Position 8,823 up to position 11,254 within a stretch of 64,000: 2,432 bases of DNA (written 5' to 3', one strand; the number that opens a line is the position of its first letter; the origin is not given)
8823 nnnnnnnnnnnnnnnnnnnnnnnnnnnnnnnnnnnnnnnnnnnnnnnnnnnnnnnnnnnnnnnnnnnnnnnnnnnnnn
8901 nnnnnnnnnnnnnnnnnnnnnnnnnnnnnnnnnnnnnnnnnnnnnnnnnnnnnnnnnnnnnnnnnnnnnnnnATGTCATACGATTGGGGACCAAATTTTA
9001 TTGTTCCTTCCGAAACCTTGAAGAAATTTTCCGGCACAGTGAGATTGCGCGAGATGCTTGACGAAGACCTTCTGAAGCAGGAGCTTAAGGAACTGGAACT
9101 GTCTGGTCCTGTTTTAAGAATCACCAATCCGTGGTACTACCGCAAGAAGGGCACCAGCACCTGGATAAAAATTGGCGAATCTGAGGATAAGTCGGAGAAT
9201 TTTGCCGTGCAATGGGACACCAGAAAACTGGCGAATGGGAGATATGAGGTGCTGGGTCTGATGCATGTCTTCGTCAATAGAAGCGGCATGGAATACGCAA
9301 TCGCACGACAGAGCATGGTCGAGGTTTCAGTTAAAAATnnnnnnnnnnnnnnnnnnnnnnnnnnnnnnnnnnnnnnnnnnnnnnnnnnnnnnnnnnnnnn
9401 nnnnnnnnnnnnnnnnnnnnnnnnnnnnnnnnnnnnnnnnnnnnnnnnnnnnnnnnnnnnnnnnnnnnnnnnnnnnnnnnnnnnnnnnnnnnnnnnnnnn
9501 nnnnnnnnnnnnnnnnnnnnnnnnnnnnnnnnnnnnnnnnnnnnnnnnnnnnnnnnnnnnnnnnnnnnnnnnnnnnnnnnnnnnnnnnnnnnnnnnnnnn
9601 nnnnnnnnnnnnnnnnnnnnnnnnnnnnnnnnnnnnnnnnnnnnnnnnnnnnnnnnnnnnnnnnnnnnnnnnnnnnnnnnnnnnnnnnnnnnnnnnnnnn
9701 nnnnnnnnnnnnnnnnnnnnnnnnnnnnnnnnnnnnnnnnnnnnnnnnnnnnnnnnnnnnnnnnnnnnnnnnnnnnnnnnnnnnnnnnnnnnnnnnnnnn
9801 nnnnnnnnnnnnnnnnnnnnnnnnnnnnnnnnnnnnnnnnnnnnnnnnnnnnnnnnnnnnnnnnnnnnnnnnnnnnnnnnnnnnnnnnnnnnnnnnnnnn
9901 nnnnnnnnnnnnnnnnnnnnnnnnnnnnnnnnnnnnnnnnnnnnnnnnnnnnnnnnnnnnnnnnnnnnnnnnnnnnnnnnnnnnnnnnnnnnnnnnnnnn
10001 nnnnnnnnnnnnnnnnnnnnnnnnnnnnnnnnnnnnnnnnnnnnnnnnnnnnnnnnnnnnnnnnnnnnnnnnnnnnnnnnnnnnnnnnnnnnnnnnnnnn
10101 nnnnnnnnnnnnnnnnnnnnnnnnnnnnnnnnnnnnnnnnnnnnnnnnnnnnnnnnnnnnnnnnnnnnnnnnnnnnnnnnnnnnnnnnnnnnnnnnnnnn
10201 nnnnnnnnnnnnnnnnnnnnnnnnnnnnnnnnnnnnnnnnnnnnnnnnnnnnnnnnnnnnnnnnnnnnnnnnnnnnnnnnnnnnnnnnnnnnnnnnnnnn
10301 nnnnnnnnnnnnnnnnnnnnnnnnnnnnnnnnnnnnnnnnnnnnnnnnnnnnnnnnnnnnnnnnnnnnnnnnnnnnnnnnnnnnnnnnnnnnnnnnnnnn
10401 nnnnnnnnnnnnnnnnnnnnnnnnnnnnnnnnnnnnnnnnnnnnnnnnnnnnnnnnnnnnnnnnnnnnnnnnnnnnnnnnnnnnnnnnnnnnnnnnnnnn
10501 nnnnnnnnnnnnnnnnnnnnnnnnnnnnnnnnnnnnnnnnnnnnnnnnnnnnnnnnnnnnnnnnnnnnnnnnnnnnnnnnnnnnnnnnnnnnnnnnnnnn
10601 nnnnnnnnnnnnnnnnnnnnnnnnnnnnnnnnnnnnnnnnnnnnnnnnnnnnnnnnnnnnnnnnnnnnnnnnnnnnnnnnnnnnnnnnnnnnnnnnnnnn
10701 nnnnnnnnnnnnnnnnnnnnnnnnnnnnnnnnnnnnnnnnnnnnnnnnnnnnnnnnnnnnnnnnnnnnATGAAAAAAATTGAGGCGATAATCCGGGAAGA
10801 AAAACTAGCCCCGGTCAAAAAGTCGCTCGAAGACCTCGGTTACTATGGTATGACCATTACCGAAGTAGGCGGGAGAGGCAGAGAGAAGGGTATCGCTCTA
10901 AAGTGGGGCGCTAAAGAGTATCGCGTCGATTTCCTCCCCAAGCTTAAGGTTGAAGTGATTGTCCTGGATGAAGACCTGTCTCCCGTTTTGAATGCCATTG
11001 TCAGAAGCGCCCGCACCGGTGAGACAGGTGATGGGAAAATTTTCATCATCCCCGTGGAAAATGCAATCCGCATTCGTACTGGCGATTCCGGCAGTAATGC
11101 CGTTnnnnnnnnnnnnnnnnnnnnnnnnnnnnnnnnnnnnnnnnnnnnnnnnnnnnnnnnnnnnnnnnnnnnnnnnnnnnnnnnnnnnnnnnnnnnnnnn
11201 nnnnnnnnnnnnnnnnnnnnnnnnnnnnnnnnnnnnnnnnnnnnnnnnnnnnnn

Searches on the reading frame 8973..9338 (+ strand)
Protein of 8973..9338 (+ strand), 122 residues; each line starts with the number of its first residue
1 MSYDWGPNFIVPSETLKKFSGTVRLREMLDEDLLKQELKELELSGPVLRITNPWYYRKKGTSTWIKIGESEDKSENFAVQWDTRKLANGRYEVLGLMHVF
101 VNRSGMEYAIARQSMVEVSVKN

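Call 50: search_protein_families(library=pfam, proteins=[window:8973-9338:+], max_evalue=0.001)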
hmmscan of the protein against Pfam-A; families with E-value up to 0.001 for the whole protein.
window:8973-9338:+ (122 aa): 0 families

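Call 59: find_homologous_proteins(query=window:8973-9338:+, max_evalue=0.001)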
Query window:8973-9338:+ (122 aa): 1091 proteins with E <= 0.001 among 1101 candidates; the best 120 are listed.
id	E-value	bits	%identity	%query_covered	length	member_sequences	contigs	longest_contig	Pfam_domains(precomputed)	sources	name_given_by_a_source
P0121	1.8e-75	269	100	100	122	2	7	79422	-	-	-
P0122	6.1e-72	257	95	100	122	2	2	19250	-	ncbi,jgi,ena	ncbi:MAG TPA: hypothetical protein VGA85_05035 [Dehalococcoidales bacterium]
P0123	1.6e-71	256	94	100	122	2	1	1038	-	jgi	jgi:hypothetical protein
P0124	9.7e-69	247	90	100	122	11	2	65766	-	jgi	-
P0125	1.8e-65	236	87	100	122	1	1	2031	-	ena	-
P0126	1.5e-64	233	84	100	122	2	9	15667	-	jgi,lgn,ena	jgi:hypothetical protein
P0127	2.1e-63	230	82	100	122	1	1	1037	-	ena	-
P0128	2.8e-63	229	84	100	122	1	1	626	-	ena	-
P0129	3.4e-63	229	82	100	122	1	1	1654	-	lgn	-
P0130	5.1e-63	228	81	100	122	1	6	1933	-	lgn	-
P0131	6.1e-63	228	83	100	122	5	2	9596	-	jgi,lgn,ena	jgi:hypothetical protein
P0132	1.6e-61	224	81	100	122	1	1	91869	-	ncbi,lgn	-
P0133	2.1e-60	220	82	100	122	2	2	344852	-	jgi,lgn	-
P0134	2.6e-60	220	81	100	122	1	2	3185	-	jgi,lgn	jgi:hypothetical protein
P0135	3.1e-60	219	80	100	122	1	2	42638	-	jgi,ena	-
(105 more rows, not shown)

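Call 62: search_solved_structures(query=A4, max_evalue=1)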
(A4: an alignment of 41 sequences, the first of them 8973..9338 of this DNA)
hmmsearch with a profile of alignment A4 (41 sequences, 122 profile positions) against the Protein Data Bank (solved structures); distinct sequences matched with E-value up to 1: 2.
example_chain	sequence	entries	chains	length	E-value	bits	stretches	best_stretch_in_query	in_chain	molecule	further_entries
7kzh_A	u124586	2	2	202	0.31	14.2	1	53-79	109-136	Zinc finger CCCH-type antiviral protein 1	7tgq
9pjb_A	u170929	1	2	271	0.45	13.7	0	23-62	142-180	MHETase MHT043-5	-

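Call 65: predict_structure(alignment_id=A4)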
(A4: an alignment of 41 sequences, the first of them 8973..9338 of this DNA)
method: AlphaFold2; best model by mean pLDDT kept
length: 122 residues; sequences in the alignment: 41
mean_pLDDT: 83.1   pTM: 0.74
mean pLDDT of the five models: 83.1, 82.8, 82.5, 81.4, 79.5
residues with pLDDT >= 90: 60; 70-90: 44; 50-70: 2; < 50: 16
segments of 3 or more residues with pLDDT < 50: 1-16
pLDDT, mean of each block of 10 residues (from residue 1): 39 52 87 89 91 94 94 91 91 92 92 86 82
secondary structure, 60 per line:
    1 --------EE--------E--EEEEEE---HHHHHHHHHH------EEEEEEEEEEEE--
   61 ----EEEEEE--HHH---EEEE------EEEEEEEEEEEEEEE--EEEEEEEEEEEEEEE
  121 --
elements in order: E22-27 H31-40 E47-58 E65-70 E79-82 E89-103 E106-120

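Call 67: fold_search(model_id=the predicted structure, library=pdb)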
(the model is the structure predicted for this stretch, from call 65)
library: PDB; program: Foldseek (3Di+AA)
matches with E <= 10: 1163; with E <= 0.001: 1
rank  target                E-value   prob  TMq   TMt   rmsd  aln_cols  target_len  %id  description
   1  6agf_B                5.9e-04  1.00  0.49  0.37   6.6       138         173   10  Structure of the human voltage-gated sodium channel Nav1.4 in complex with beta1 (released 2018-10-10)
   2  8i5b_B                1.7e-03  1.00  0.52  0.40   5.1       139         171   12  Structure of human Nav1.7 in complex with bupivacaine (released 2023-06-14)
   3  6tn6                  6.2e-03  1.00  0.41  0.14   6.3       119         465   13  X-ray structure of the endo-beta-1,4-mannanase from Thermotoga petrophila (released 2020-04-29)
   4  9djw_n                7.0e-03  0.99  0.40  0.43   5.1       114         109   10  X-ray crystal structure of TNFa-VNAR D1 complex (released 2025-09-10)
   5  8xgl_A                7.3e-03  1.00  0.53  0.55   4.6       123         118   11  Structure of the Magnaporthe oryzae effector NIS1 (released 2024-09-18)
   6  8v8k_B                1.0e-02  1.00  0.47  0.48   4.2       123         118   10  Crystal Structure of Nanobody NbE (released 2024-09-11)
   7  7xl0_B                1.1e-02  1.00  0.48  0.49   4.3       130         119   14  Crystal structure of Vobarilizumab at 1.70 Angstrom (released 2022-11-09)
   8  8xgl_B                1.1e-02  1.00  0.53  0.52   4.4       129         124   11  Structure of the Magnaporthe oryzae effector NIS1 (released 2024-09-18)
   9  9jz1_B                1.2e-02  0.99  0.41  0.22   6.7       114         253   15  Crystal structure of Nir2 C-terminal domain in complex with phosphate (released 2025-10-15)
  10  2ptu_A                1.2e-02  0.97  0.38  0.42   7.3       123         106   15  Structure of NK cell receptor 2B4 (CD244) (released 2007-11-20)
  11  7rsn_E                1.3e-02  0.99  0.46  0.45   5.4       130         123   15  AMC018 SOSIP.v4.2 in complex with PGV04 Fab (released 2021-09-15)
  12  8tl4_G                1.4e-02  1.00  0.51  0.50   4.3       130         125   13  CRYO-EM STRUCTURE OF HIV-1 BG505DS-SOSIP.664 ENV TRIMER BOUND TO DJ85-e.01 FAB (released 2024-08-28)
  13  7tj8_B                1.4e-02  0.99  0.45  0.37   5.3       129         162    9  Cryo-EM structure of the human Nax channel in complex with beta3 solved in nanodiscs (released 2022-03-30)
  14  8tkc_G                1.6e-02  0.99  0.45  0.43   5.3       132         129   16  CRYO-EM STRUCTURE OF HIV-1 BG505DS-SOSIP.664 ENV TRIMER BOUND TO DJ85-b.01 FAB (released 2024-08-28)
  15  9djw_L                1.7e-02  0.99  0.43  0.46   4.5       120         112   13  X-ray crystal structure of TNFa-VNAR D1 complex (released 2025-09-10)
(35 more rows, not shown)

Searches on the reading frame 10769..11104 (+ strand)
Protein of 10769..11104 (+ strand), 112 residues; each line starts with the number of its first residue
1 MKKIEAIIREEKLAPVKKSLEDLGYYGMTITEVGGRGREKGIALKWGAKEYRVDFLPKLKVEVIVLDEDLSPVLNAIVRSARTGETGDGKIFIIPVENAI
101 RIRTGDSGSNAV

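Call 50: search_protein_families(library=pfam, proteins=[window:10769-11104:+], max_evalue=0.001)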
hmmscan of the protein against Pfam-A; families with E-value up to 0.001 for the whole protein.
window:10769-11104:+ (112 aa): 1 family
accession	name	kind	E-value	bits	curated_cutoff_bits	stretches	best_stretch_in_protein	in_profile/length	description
PF00543.27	P-II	-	7e-31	107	25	1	1-105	1-101/102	Nitrogen regulatory protein P-II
